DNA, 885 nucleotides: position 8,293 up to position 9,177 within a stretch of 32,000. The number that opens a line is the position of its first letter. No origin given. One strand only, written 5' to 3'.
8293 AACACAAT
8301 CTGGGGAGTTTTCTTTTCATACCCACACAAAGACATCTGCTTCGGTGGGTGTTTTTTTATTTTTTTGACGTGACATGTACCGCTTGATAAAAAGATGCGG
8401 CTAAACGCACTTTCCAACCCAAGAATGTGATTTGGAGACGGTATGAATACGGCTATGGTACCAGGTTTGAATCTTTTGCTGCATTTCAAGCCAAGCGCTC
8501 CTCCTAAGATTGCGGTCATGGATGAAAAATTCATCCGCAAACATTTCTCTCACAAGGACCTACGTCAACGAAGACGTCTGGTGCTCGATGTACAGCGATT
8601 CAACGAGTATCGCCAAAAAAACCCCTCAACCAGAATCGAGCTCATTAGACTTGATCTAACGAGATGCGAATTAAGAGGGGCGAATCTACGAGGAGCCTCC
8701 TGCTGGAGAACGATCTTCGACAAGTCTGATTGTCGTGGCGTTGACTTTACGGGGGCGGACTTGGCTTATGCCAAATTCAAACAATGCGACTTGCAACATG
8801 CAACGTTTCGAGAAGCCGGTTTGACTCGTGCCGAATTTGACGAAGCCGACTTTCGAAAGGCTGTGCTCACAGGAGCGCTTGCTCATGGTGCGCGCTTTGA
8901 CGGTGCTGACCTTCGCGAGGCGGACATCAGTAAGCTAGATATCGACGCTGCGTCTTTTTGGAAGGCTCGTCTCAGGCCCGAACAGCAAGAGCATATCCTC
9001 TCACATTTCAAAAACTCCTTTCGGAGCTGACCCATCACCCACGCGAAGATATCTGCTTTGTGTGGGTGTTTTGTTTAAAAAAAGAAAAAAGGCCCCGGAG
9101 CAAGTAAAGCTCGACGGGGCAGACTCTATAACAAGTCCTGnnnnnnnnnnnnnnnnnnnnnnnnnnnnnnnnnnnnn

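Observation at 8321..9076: Pentapeptide-repeat gene bracketed by two hairpins with reciprocally swapped arms (attL/attR-like cassette signature)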

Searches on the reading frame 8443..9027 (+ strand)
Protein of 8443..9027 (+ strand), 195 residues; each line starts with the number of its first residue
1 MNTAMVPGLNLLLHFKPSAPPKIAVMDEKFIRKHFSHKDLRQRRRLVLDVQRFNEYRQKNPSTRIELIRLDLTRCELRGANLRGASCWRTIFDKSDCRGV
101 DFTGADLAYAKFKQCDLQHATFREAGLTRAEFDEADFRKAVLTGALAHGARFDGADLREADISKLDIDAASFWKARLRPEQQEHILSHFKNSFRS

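Call 9: find_encoding_contigs(protein=window:8443-9027:+, flank=10000, max_places=10)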
Protein window:8443-9027:+ (195 aa): 10 contigs read that carry it; 10 places shown.
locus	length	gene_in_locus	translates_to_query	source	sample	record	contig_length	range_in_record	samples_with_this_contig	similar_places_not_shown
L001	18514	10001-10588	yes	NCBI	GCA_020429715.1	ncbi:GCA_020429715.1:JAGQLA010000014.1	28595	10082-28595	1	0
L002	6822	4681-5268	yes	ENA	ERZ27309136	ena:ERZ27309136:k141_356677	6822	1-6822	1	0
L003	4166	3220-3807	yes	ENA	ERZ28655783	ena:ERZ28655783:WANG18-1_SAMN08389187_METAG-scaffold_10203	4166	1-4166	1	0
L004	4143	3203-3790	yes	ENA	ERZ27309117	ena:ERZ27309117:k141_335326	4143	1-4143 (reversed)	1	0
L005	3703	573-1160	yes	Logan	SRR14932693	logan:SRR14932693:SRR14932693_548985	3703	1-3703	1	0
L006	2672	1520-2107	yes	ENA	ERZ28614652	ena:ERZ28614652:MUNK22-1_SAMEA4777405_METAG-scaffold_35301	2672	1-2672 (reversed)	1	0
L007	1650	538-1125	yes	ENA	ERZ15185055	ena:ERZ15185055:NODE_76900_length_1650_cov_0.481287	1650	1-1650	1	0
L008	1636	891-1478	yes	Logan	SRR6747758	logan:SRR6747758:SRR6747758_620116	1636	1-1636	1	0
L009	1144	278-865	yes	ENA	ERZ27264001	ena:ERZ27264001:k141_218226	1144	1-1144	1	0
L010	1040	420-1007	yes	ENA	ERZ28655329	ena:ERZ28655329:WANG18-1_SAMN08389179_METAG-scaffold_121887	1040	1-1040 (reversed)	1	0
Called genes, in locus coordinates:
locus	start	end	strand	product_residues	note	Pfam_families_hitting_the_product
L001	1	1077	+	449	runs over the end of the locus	PF00753:Lactamase_B, PF23023:Anti-Pycsar_Apyc1 (weak), PF12706:Lactamase_B_2 (weak), PF16661:Lactamase_B_6, PF10996:Beta-Casp, PF07521:RMMBL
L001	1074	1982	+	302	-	-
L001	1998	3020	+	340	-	-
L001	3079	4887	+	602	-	PF00009:GTP_EFTU, PF01926:MMR_HSR1 (weak), PF22042:EF-G_D2 (weak), PF03144:GTP_EFTU_D2 (weak), PF00679:EFG_C, PF21018:BipA_C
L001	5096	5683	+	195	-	PF13482:RNase_H_2 (weak), PF10108:DNA_pol_B_exo2 (faint)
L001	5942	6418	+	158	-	PF12637:TSCPD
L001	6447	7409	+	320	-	PF00268:Ribonuc_red_sm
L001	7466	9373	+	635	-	PF00317:Ribonuc_red_lgN, PF02867:Ribonuc_red_lgC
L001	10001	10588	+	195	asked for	-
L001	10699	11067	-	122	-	-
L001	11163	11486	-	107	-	-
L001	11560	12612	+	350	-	PF02646:RmuC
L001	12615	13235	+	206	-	PF02698:DUF218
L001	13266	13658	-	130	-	PF01741:MscL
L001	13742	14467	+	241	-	PF13175:AAA_15 (faint), PF00005:ABC_tran, PF13304:AAA_21 (faint)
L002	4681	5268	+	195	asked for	-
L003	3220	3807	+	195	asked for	-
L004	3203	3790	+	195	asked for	-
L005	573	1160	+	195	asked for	-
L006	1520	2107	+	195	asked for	-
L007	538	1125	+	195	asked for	-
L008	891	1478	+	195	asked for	-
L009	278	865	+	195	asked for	-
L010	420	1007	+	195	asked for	-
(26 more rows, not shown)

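Call 10: search_protein_families(library=pfam, proteins=[window:8443-9027:+], max_evalue=0.01)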
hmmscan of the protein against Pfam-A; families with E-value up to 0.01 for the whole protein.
window:8443-9027:+ (195 aa): 4 families
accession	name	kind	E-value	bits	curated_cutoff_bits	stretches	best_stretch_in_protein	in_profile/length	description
PF00805.28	Pentapeptide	-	1.8e-24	85.3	20.2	3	71-107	2-38/40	Pentapeptide repeats (8 copies)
PF13599.13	Pentapeptide_4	-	4.8e-16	59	38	2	69-134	5-70/78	Pentapeptide repeat region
PF13576.12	Pentapeptide_3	-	1e-10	42.1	27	2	99-140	3-47/48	Pentapeptide repeats (9 copies)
PF25296.1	Decapeptide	-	7.1e-05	23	45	1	95-163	5-73/74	Decapeptide repeat region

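Call 20: find_homologous_proteins(query=window:8443-9027:+)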
Query window:8443-9027:+ (195 aa): 271 proteins with E <= 0.001 among 842 candidates; the best 120 are listed.
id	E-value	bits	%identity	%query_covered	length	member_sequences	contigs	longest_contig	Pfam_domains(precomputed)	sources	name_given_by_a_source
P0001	5.3e-121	419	97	98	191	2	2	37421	PF13576.13,PF13599.14,PF00805.29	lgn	-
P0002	6.9e-20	90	44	57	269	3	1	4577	PF19062.6,PF13576.13,PF13599.14,PF00805.29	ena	-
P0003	2.4e-15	75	27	89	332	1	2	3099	PF13576.13,PF13599.14,PF00805.29,PF25296.2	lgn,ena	-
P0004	2.8e-15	75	38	60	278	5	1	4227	PF19062.6,PF13576.13,PF13599.14,PF00805.29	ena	-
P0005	6.7e-15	73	39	43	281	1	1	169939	PF13576.13,PF13599.14,PF00805.29,PF25296.2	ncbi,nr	ncbi:MAG: pentapeptide repeat-containing protein [Hyphomicrobiaceae bacterium]|nr:pentapeptide repea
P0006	8.3e-14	70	41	55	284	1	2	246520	PF13576.13,PF13599.14,PF00805.29,PF25296.2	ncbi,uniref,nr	ncbi:pentapeptide repeat-containing protein [Dactylosporangium sucinum]|uniref:pentapeptide repeat-c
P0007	1.8e-13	69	29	63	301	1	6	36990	PF13576.13,PF13599.14,PF00805.29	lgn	-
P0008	2.0e-13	69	38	58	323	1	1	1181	PF13576.13,PF13599.14,PF00805.29,PF25296.2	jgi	-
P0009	3.5e-13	68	29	82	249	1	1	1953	PF13576.13,PF13599.14,PF00805.29,PF23894.3,PF25296.2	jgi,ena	-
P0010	5.6e-13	67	33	49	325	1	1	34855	PF13576.13,PF13599.14,PF00805.29,PF25296.2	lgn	-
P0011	5.7e-13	67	39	57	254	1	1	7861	PF19062.6,PF13576.13,PF13599.14,PF00805.29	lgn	-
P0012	8.3e-13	67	37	50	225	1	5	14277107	PF13576.13,PF22746.2,PF13599.14,PF00805.29,PF25296.2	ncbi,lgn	ncbi:MAG: pentapeptide repeat-containing protein [Caldilineaceae bacterium]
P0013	9.1e-13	66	37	55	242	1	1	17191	PF19062.6,PF13576.13,PF13599.14,PF00805.29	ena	-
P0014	2.2e-12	65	31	79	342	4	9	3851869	PF13576.13,PF13599.14,PF00805.29,PF25296.2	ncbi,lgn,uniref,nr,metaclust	ncbi:pentapeptide repeat protein [Desulfobulbus propionicus DSM 2032]|uniref:Pentapeptide repeat pro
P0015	4.8e-12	64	32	63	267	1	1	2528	PF13576.13,PF13599.14,PF00805.29,PF25296.2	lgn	-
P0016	4.9e-12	64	37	47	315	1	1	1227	PF13576.13,PF13599.14,PF00805.29,PF25296.2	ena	-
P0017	5.8e-12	64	32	76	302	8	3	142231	PF19062.6,PF13576.13,PF13599.14,PF00805.29,PF25296.2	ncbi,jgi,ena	jgi:uncharacterized protein YjbI with pentapeptide repeats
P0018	6.2e-12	64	35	47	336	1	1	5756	PF13576.13,PF13599.14,PF00805.29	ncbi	-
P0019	6.4e-12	64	32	55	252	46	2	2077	PF13576.13,PF13599.14,PF00805.29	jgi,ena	-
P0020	9.1e-12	63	31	75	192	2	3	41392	PF13576.13,PF13599.14,PF00805.29,PF25296.2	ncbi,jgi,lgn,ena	-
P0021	1.2e-11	63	34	58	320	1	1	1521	PF13576.13,PF13599.14,PF00805.29,PF25296.2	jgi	jgi:uncharacterized protein YjbI with pentapeptide repeats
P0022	1.4e-11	63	29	83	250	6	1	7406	PF13576.13,PF13599.14,PF00805.29,PF23894.3,PF25296.2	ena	-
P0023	1.4e-11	63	43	52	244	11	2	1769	PF13576.13,PF13599.14,PF00805.29,PF25296.2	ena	-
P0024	3.0e-11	61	41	57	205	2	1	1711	PF13576.13,PF13599.14,PF00805.29,PF25296.2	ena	-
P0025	3.0e-11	61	33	83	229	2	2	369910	PF13576.13,PF13599.14,PF00805.29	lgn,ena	-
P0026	8.0e-11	60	30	77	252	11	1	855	PF13576.13,PF13599.14,PF00805.29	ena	-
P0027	1.2e-10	60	30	75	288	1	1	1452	PF13576.13,PF13599.14,PF00805.29,PF25296.2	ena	-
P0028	1.2e-10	59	37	66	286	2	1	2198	PF13576.13,PF13599.14,PF00805.29,PF13676.12,PF25296.2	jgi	jgi:uncharacterized protein YjbI with pentapeptide repeats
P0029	1.6e-10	59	43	52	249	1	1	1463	PF19062.6,PF13576.13,PF13599.14,PF00805.29,PF25296.2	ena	-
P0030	1.7e-10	59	30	58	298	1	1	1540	PF13576.13,PF13599.14,PF00805.29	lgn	-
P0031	1.8e-10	59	36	54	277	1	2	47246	PF13576.13,PF13599.14,PF00805.29,PF25296.2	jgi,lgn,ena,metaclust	metaclust:\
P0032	2.4e-10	59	38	55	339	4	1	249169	PF13576.13,PF13599.14,PF00805.29,PF07885.23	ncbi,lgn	ncbi:MAG: pentapeptide repeat-containing protein [Myxococcota bacterium]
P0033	2.5e-10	58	39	51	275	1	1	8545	PF13576.13,PF13599.14,PF00805.29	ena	-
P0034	2.5e-10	58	37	36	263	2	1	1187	PF13576.13,PF13599.14,PF00805.29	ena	-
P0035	2.7e-10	58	42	57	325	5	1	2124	PF13576.13,PF13599.14,PF00805.29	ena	-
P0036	3.5e-10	58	31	83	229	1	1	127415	PF13576.13,PF13599.14,PF00805.29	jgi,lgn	jgi:uncharacterized protein YjbI with pentapeptide repeats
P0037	3.6e-10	58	32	55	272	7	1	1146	PF13576.13,PF13599.14,PF00805.29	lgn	-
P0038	3.8e-10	58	30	83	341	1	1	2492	PF13576.13,PF13599.14,PF00805.29,PF07885.23,PF25296.2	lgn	-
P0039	4.5e-10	58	32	64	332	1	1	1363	PF13576.13,PF13599.14,PF00805.29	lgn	-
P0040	5.3e-10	57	26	91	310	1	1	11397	PF13576.13,PF13599.14,PF00805.29,PF25296.2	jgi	jgi:uncharacterized protein YjbI with pentapeptide repeats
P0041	6.0e-10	57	33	58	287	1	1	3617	PF13576.13,PF13599.14,PF00805.29,PF23894.3,PF25296.2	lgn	-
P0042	6.1e-10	57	38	49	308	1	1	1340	PF13576.13,PF13599.14,PF00805.29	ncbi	-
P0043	6.5e-10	57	35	72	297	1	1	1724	PF19062.6,PF13576.13,PF13599.14,PF00805.29,PF25296.2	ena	-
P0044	7.1e-10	57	33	68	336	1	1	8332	PF13576.13,PF13599.14,PF00805.29,PF07885.23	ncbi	-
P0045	7.2e-10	57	33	52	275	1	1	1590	PF13576.13,PF13599.14,PF00805.29,PF25296.2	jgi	jgi:uncharacterized protein YjbI with pentapeptide repeats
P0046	7.7e-10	57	41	39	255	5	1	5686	PF13576.13,PF13599.14,PF00805.29,PF23894.3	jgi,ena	-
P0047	7.8e-10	57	34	67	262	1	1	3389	PF13576.13,PF13599.14,PF00805.29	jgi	jgi:uncharacterized protein YjbI with pentapeptide repeats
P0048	9.8e-10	57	31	62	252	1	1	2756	PF13576.13,PF13599.14,PF00805.29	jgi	jgi:uncharacterized protein YjbI with pentapeptide repeats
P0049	9.9e-10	57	40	42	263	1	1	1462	PF13576.13,PF13599.14,PF00805.29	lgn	-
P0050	1.2e-9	56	29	65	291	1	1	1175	PF13576.13,PF13599.14,PF00805.29,PF25296.2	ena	-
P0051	1.3e-9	56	40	57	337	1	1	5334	PF13576.13,PF13599.14,PF00805.29,PF07885.23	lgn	-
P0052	1.3e-9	56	38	63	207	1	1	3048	PF13576.13,PF13599.14,PF00805.29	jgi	jgi:hypothetical protein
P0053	1.4e-9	56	32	65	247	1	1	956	PF13576.13,PF13599.14,PF00805.29,PF25296.2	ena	-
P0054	1.6e-9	56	33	81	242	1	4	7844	PF13576.13,PF13599.14,PF00805.29,PF23894.3,PF25296.2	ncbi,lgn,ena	-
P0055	3.2e-9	55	32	51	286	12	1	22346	PF13576.13,PF13599.14,PF00805.29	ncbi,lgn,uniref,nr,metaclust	ncbi:Uncharacterized protein YjbI, contains pentapeptide repeats [Anaerovibrio lipolyticus DSM 3074]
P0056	3.2e-9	55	36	34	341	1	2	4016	PF13576.13,PF13599.14,PF00805.29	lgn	-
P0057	4.0e-9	55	39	39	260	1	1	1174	PF13576.13,PF13599.14,PF00805.29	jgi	jgi:uncharacterized protein YjbI with pentapeptide repeats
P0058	4.0e-9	55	43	57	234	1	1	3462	PF19062.6,PF13576.13,PF13599.14,PF00805.29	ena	-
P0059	4.8e-9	54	33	55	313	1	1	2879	PF13576.13,PF13599.14,PF00805.29,PF25296.2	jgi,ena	-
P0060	4.9e-9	54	43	39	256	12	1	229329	PF13576.13,PF13599.14,PF00805.29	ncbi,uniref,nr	ncbi:MAG: pentapeptide repeat-containing protein [Chloroflexi bacterium]|uniref:pentapeptide repeat-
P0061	5.7e-9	54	30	81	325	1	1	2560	PF13576.13,PF13599.14,PF00805.29,PF25296.2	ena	-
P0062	5.7e-9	54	37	58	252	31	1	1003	PF13576.13,PF13599.14,PF00805.29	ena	-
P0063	8.0e-9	54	28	89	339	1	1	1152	PF13576.13,PF13599.14,PF00805.29,PF25296.2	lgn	-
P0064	8.9e-9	53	35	51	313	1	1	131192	PF13576.13,PF13599.14,PF00805.29,PF25296.2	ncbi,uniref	ncbi:pentapeptide repeat-containing protein [Streptomyces sp. NPDC002889]|uniref:pentapeptide repeat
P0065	1.2e-8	53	32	54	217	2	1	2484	PF13576.13,PF13599.14,PF00805.29,PF23894.3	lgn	-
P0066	1.2e-8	53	31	78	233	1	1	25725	PF13576.13,PF13599.14,PF00805.29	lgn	-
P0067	1.4e-8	53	40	58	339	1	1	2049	PF13576.13,PF13599.14,PF00805.29,PF25296.2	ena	-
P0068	1.4e-8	53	37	54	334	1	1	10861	PF13576.13,PF13599.14,PF00805.29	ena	-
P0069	1.6e-8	53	31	58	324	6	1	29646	PF13576.13,PF13599.14,PF00805.29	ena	-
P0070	1.6e-8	53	36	55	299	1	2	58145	PF13576.13,PF13599.14,PF00805.29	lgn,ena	-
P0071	1.7e-8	53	35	59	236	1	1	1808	PF13576.13,PF13599.14,PF00805.29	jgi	jgi:uncharacterized protein YjbI with pentapeptide repeats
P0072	1.7e-8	52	35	50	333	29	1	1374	PF13576.13,PF13599.14,PF00805.29,PF25296.2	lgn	-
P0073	1.9e-8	52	41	58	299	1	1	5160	PF13576.13,PF13599.14,PF00805.29,PF25296.2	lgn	-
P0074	2.0e-8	52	37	58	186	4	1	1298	PF13576.13,PF13599.14,PF00805.29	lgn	-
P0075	2.9e-8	52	36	47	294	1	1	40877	PF13599.14,PF00805.29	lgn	-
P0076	3.7e-8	51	28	56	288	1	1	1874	PF13576.13,PF13599.14,PF00805.29,PF23894.3,PF25296.2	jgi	jgi:uncharacterized protein YjbI with pentapeptide repeats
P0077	3.9e-8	51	31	56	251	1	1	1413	PF13576.13,PF13599.14,PF00805.29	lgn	-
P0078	4.3e-8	51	31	68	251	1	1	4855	PF13576.13,PF13599.14,PF00805.29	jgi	-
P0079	4.7e-8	51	35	59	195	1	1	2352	PF13576.13,PF13599.14,PF00805.29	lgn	-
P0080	4.8e-8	51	35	49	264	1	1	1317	PF13576.13,PF13599.14,PF00805.29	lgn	-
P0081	4.8e-8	51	40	43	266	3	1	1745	PF13576.13,PF13599.14,PF00805.29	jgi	jgi:uncharacterized protein YjbI with pentapeptide repeats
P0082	4.8e-8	51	34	59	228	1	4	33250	PF13576.13,PF13599.14,PF00805.29,PF23894.3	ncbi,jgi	ncbi:MAG: fluoroquinolone resistance protein [Massilia sp.]|jgi:uncharacterized protein YjbI with pe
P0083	6.2e-8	51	43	57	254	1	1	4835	PF19062.6,PF13576.13,PF13599.14,PF00805.29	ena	-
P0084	6.4e-8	51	31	55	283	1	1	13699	PF13576.13,PF13599.14,PF00805.29,PF25296.2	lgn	-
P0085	7.3e-8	50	37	61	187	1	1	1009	PF13576.13,PF13599.14,PF00805.29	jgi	jgi:uncharacterized protein YjbI with pentapeptide repeats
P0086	7.5e-8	50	33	67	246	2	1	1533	PF13576.13,PF13599.14,PF00805.29,PF25296.2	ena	-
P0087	7.5e-8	50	38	53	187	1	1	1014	PF13576.13,PF13599.14,PF00805.29,PF25296.2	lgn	-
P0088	7.9e-8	50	31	60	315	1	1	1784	PF13576.13,PF13599.14,PF00805.29,PF23894.3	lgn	-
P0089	9.4e-8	50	39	54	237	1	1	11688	PF13576.13,PF13599.14,PF00805.29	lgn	-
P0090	1.0e-7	50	42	57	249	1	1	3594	PF19062.6,PF13576.13,PF13599.14,PF00805.29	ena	-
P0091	1.1e-7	50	31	58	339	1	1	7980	PF13576.13,PF13599.14,PF00805.29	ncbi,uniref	ncbi:pentapeptide repeat-containing protein [Streptomyces flavidovirens]|uniref:pentapeptide repeat-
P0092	1.1e-7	50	32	58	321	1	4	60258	PF19062.6,PF13576.13,PF13599.14,PF00805.29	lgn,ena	-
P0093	1.1e-7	50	43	57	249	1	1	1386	PF19062.6,PF13576.13,PF13599.14,PF00805.29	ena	-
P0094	1.2e-7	50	27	58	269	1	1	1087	PF13576.13,PF13599.14,PF00805.29,PF25296.2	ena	-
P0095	1.2e-7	50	42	55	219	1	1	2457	PF13576.13,PF13599.14,PF00805.29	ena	-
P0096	1.6e-7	49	32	71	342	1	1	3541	PF13576.13,PF13599.14,PF00805.29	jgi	jgi:uncharacterized protein YjbI with pentapeptide repeats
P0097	1.6e-7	49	37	66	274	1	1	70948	PF19062.6,PF13576.13,PF13599.14,PF00805.29,PF25296.2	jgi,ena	jgi:hypothetical protein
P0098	1.7e-7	49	37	66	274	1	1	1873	PF19062.6,PF13576.13,PF13599.14,PF00805.29,PF25296.2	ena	-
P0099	1.8e-7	49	29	64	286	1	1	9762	PF13576.13,PF13599.14,PF00805.29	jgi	jgi:uncharacterized protein YjbI with pentapeptide repeats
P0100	1.8e-7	49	36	53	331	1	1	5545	PF13576.13,PF13599.14,PF00805.29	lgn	-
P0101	1.9e-7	49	32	59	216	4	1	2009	PF13576.13,PF13599.14,PF00805.29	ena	-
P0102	2.1e-7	49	30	76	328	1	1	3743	PF13576.13,PF13599.14,PF00805.29,PF07885.23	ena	-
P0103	2.2e-7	49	31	75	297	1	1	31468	PF19062.6,PF13576.13,PF13599.14,PF00805.29,PF25296.2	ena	-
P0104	2.2e-7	49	36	49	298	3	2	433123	PF13576.13,PF13599.14,PF00805.29,PF25296.2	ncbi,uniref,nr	ncbi:hypothetical protein GCM10010532_040280 [Dactylosporangium siamense]|uniref:Pentapeptide repeat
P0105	2.3e-7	49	35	54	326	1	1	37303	PF13576.13,PF13599.14,PF00805.29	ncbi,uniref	ncbi:pentapeptide repeat-containing protein [Streptomyces umbrinus]|uniref:pentapeptide repeat-conta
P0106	2.3e-7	49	32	55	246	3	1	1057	PF13576.13,PF13599.14,PF00805.29,PF25296.2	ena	-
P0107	2.4e-7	49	33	66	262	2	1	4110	PF19062.6,PF13576.13,PF13599.14,PF00805.29,PF25296.2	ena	-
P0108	3.1e-7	48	31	53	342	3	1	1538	PF13576.13,PF13599.14,PF00805.29,PF25296.2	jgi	-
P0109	3.4e-7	48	27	79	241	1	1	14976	PF13576.13,PF13599.14,PF00805.29,PF25296.2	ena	-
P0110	3.8e-7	48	31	54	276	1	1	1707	PF13576.13,PF13599.14,PF00805.29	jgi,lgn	jgi:hypothetical protein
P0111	3.9e-7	48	41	32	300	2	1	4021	PF13576.13,PF13599.14,PF00805.29,PF25296.2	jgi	jgi:uncharacterized protein YjbI with pentapeptide repeats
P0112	3.9e-7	48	36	66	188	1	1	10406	PF13576.13,PF13599.14,PF00805.29,PF25296.2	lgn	-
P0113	4.3e-7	48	37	51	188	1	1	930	PF13576.13,PF13599.14,PF00805.29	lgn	-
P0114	4.5e-7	48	29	85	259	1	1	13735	PF13576.13,PF13599.14,PF00805.29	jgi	jgi:uncharacterized protein YjbI with pentapeptide repeats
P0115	4.6e-7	48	28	64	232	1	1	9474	PF13576.13,PF13599.14,PF00805.29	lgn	-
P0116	4.9e-7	48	52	23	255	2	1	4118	PF13576.13,PF13599.14,PF00805.29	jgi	jgi:uncharacterized protein YjbI with pentapeptide repeats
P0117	5.2e-7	48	38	42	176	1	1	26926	PF13576.13,PF13599.14,PF00805.29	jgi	-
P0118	5.6e-7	48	35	55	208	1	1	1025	PF13576.13,PF13599.14,PF00805.29,PF25296.2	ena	-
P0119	5.8e-7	47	29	87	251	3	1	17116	PF13576.13,PF13599.14,PF00805.29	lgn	-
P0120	5.8e-7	47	31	53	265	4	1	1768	PF13576.13,PF13599.14,PF00805.29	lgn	-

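Call 56: find_related_loci(query=window:8443-9027:+, collection=viral_contigs, flank=3000)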
Query window:8443-9027:+ (195 aa) in viral_contigs; peptide patterns used: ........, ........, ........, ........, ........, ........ (x = any residue, [..] = any of these).
19 stretches matched a pattern, but none encodes a relative of the query by tblastn (E <= 1e-3).

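Call 78: search_protein_families(library=padloc, proteins=[window:8443-9027:+], max_evalue=0.01)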
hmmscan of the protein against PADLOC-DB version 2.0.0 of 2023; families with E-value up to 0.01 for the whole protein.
window:8443-9027:+ (195 aa): 0 families
